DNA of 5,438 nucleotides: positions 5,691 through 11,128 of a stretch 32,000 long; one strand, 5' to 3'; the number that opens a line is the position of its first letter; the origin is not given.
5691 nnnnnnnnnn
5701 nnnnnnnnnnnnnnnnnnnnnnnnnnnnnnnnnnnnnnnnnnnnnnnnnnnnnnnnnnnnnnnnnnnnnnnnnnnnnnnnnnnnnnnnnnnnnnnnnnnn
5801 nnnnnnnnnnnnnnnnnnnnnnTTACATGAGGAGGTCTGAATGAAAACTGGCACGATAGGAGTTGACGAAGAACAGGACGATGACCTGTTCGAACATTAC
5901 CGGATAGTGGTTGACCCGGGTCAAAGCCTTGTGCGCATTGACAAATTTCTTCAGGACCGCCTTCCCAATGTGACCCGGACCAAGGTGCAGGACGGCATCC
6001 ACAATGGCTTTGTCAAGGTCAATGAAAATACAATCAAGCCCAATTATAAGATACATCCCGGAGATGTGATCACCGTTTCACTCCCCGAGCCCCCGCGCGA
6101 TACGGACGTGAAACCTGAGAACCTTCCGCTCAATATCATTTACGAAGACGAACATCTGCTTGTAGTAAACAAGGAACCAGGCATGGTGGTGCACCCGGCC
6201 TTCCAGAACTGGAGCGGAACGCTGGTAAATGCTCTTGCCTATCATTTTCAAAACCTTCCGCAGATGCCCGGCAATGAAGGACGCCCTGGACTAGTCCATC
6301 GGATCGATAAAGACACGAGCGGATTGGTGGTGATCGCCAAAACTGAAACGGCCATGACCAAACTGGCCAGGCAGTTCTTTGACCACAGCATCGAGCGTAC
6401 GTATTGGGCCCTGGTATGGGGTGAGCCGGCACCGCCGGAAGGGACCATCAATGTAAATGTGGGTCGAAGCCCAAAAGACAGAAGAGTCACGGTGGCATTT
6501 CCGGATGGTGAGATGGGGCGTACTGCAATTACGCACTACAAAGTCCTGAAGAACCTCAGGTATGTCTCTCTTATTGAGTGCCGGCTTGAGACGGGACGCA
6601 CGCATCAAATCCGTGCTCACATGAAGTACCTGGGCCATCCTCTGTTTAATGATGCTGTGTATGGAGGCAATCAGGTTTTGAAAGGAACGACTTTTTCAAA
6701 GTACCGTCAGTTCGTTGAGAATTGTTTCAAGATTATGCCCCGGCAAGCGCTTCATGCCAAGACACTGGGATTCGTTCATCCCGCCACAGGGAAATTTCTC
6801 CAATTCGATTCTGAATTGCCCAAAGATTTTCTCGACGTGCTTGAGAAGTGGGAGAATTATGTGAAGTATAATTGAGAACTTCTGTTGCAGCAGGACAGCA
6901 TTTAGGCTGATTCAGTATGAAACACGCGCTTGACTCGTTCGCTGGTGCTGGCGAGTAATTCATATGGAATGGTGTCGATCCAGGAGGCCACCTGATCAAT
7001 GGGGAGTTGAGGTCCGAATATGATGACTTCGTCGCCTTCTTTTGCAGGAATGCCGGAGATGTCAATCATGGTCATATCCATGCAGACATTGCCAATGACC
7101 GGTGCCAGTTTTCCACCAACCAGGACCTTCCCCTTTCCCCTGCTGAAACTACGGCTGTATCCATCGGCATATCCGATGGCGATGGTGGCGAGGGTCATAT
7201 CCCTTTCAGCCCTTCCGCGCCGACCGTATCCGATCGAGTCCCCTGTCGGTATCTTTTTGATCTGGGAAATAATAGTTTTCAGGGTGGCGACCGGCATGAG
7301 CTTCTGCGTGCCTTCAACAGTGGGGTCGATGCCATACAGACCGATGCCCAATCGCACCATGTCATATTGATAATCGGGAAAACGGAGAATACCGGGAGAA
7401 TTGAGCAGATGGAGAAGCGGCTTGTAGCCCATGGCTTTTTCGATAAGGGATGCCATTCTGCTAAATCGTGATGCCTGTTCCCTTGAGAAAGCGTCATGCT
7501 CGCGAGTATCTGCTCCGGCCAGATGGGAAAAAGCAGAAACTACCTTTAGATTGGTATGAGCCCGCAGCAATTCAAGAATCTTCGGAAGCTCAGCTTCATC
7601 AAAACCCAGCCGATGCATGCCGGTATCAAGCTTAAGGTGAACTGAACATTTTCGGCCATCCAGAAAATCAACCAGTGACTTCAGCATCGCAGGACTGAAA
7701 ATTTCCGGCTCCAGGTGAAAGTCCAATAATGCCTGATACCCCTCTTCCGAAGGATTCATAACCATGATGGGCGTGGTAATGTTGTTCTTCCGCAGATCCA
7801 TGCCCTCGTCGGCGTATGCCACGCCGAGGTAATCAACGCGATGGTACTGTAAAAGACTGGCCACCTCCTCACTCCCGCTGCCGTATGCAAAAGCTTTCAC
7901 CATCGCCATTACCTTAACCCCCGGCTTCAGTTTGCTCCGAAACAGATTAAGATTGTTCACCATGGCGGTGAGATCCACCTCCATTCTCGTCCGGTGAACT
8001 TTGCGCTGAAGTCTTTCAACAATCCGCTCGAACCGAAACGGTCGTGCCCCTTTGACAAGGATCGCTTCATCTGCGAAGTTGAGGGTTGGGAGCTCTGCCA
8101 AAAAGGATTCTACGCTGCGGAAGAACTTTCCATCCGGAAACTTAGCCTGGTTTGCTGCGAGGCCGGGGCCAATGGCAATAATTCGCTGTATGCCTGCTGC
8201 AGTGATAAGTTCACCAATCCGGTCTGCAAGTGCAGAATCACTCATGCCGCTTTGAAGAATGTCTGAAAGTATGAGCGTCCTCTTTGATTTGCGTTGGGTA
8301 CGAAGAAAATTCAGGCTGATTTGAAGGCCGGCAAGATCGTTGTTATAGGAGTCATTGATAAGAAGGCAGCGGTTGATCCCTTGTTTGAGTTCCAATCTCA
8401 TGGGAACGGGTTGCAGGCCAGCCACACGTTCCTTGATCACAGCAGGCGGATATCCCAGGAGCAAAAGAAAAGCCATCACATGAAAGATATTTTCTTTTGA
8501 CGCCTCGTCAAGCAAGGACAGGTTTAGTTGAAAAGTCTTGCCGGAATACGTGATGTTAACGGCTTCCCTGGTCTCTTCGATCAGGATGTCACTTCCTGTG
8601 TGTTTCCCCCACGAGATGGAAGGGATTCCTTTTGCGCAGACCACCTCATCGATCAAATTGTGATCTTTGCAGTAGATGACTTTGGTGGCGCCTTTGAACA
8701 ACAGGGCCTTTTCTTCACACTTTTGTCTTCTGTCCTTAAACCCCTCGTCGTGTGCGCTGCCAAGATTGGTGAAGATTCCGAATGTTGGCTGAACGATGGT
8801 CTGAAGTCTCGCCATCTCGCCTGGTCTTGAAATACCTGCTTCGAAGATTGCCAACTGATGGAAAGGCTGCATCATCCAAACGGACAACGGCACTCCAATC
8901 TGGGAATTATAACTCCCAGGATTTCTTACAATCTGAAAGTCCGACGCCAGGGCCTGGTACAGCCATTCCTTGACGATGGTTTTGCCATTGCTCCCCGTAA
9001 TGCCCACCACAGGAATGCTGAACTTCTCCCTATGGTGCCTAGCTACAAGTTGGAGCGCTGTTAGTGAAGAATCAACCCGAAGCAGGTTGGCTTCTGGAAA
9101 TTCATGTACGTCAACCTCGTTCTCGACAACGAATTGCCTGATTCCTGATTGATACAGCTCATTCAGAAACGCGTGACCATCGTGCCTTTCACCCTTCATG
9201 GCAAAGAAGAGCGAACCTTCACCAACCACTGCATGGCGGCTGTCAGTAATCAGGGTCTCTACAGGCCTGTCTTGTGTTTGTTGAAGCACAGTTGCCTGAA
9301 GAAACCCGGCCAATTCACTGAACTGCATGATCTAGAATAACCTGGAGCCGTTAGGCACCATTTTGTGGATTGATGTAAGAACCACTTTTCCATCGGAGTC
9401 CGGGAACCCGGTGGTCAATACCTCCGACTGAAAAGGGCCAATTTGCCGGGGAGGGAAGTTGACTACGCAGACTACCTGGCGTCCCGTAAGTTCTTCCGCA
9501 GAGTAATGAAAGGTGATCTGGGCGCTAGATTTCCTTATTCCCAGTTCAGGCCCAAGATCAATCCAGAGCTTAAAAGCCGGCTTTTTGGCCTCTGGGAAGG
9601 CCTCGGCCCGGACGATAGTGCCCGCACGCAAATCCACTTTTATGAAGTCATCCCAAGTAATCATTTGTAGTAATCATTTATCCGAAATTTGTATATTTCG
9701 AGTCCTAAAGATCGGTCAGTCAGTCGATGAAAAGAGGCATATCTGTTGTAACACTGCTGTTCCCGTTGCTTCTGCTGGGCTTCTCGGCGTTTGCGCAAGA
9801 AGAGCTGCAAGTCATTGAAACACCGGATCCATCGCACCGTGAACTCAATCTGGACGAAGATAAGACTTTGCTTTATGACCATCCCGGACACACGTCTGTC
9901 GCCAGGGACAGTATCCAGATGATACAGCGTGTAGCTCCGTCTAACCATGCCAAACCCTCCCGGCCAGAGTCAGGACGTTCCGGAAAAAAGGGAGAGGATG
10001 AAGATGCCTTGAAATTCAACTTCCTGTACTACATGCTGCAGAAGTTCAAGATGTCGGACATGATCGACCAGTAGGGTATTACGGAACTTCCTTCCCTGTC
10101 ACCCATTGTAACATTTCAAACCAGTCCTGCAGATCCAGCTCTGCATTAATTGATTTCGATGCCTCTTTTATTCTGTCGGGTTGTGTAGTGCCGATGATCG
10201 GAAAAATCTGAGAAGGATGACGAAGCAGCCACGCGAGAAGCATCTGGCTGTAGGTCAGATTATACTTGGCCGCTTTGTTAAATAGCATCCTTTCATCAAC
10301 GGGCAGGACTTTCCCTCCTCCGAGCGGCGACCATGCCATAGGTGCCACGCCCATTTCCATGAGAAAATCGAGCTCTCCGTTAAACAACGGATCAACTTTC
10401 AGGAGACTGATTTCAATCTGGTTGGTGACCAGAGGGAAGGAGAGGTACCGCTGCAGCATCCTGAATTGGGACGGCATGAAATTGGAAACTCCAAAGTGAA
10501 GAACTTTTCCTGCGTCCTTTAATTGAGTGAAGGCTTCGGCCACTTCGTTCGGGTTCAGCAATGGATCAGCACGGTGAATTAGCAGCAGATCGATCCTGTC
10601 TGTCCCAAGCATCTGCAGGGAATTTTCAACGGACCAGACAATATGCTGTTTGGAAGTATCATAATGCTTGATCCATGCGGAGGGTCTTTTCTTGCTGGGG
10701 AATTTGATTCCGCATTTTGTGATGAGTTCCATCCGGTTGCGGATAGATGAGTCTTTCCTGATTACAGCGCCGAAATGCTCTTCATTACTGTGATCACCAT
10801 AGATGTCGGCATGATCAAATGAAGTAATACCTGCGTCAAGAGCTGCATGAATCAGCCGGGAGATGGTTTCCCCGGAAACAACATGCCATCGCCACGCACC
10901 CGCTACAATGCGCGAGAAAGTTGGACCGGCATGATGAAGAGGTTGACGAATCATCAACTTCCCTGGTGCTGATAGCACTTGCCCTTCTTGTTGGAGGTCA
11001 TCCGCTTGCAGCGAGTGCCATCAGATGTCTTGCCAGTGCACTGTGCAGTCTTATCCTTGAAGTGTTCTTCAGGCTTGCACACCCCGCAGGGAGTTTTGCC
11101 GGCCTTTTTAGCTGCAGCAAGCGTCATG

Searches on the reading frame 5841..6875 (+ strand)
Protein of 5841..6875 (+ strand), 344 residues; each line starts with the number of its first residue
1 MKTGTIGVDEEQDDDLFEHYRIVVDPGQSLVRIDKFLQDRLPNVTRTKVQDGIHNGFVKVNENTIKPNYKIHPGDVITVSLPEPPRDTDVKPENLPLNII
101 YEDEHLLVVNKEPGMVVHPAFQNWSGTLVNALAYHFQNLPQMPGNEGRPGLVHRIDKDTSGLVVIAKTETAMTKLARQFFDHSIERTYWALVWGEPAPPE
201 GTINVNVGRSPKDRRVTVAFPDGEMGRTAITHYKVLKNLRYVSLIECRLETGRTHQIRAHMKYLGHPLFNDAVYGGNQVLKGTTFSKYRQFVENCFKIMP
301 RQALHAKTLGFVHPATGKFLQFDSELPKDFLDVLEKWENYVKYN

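Call 64: search_protein_families(library=pfam, proteins=[window:5841-6875:+], max_evalue=0.001)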
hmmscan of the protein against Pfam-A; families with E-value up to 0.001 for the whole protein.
window:5841-6875:+ (344 aa): 2 families
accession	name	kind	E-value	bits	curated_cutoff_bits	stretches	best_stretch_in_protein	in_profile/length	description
PF00849.27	PseudoU_synth_2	-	1.4e-33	116.7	26.8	1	105-262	1-151/152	RNA pseudouridylate synthase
PF01479.30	S4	-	2.3e-09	37.3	22.8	1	31-77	1-48/48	S4 domain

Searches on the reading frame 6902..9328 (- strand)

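Call 64: search_protein_families(library=pfam, proteins=[window:6902-9328:-], max_evalue=0.001)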
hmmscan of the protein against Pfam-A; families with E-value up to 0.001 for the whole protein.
window:6902-9328:- (808 aa): 5 families
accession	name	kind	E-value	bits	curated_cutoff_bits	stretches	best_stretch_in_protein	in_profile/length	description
PF01168.26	Ala_racemase_N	-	3.6e-58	197.3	24.1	1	451-669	1-220/220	Alanine racemase, N-terminal domain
PF00842.27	Ala_racemase_C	-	4.9e-44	149.4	25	1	680-802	1-126/127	Alanine racemase, C-terminal domain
PF08245.18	Mur_ligase_M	-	4.4e-23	82.7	24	1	110-286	1-198/200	Mur ligase middle domain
PF01225.30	Mur_ligase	-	0.0001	23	21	1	35-98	12-93/95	Mur ligase family, catalytic domain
PF02875.26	Mur_ligase_C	-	0.00028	22.2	28.4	0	310-429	1-127/127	Mur ligase, glutamate ligase domain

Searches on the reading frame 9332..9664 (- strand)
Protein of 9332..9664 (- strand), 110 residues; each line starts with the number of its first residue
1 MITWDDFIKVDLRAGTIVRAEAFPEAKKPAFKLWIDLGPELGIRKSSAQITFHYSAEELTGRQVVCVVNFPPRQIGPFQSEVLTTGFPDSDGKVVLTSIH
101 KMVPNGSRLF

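Call 64: search_protein_families(library=pfam, proteins=[window:9332-9664:-], max_evalue=0.001)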
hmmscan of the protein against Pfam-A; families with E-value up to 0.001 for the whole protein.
window:9332-9664:- (110 aa): 1 family
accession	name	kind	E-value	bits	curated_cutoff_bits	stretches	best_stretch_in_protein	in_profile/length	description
PF01588.26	tRNA_bind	-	2.7e-12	47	27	1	12-108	1-96/96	Putative tRNA binding domain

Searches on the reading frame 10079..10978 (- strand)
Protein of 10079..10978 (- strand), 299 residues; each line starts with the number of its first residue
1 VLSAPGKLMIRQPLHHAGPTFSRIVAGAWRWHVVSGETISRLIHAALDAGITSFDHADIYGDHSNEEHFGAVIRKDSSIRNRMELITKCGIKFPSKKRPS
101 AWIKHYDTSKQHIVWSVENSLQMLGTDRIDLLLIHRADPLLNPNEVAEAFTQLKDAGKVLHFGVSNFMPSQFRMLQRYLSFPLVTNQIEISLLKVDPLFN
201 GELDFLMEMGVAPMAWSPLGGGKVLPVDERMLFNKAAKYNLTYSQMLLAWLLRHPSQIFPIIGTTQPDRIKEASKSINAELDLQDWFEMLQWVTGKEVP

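Call 64: search_protein_families(library=pfam, proteins=[window:10079-10978:-], max_evalue=0.001)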
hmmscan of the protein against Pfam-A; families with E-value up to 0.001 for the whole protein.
window:10079-10978:- (299 aa): 1 family
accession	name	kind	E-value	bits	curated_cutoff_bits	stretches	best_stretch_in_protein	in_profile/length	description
PF00248.27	Aldo_ket_red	-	1.1e-48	166.2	24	1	23-286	1-283/291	Aldo/keto reductase family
